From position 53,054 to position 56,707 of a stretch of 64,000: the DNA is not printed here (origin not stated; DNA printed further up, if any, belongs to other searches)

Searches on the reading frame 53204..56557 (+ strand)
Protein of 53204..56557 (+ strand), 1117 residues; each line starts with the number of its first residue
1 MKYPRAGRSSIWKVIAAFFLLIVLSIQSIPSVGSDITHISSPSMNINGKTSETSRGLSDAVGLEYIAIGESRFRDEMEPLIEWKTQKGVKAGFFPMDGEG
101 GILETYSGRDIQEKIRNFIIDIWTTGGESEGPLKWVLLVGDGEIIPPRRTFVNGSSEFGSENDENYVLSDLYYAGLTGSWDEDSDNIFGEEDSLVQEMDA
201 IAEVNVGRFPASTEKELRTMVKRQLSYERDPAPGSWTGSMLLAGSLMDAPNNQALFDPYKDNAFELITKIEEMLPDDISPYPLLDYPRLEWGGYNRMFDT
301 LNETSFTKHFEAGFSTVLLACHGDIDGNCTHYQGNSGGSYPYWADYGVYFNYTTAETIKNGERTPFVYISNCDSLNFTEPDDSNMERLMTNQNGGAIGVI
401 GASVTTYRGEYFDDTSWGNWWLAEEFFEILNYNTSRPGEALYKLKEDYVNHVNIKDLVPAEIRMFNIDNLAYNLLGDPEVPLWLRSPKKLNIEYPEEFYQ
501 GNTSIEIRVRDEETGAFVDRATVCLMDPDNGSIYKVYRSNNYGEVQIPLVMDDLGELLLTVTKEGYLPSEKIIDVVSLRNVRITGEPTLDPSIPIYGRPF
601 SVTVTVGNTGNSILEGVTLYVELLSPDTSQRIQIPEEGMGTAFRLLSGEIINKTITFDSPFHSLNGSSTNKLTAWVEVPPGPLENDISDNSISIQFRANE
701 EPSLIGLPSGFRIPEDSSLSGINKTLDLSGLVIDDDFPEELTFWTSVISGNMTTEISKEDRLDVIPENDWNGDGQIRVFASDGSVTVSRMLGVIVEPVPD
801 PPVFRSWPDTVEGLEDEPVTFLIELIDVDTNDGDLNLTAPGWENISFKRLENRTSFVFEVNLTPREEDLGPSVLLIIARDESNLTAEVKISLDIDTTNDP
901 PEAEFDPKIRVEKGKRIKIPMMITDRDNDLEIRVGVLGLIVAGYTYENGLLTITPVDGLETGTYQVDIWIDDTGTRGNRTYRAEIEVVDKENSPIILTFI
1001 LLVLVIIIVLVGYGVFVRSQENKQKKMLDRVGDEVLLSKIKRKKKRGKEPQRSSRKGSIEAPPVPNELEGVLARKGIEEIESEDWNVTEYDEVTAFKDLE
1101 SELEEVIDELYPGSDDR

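Call 67: search_protein_families(library=pfam, proteins=[window:53204-56557:+], max_evalue=0.00001)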
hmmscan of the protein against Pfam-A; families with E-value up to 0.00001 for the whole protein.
window:53204-56557:+ (1117 aa): 3 families
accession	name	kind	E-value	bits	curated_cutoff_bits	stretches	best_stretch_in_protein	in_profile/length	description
PF01364.23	Peptidase_C25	-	1.3e-47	163.3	23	1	65-482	1-374/374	Peptidase family C25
PF17963.7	Big_9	-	2.4e-07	32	23.6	0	713-785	13-79/89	Bacterial Ig domain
PF13620.12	CarboxypepD_reg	-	9.9e-06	26.3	32.3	0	504-577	1-71/82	Carboxypeptidase regulatory-like domain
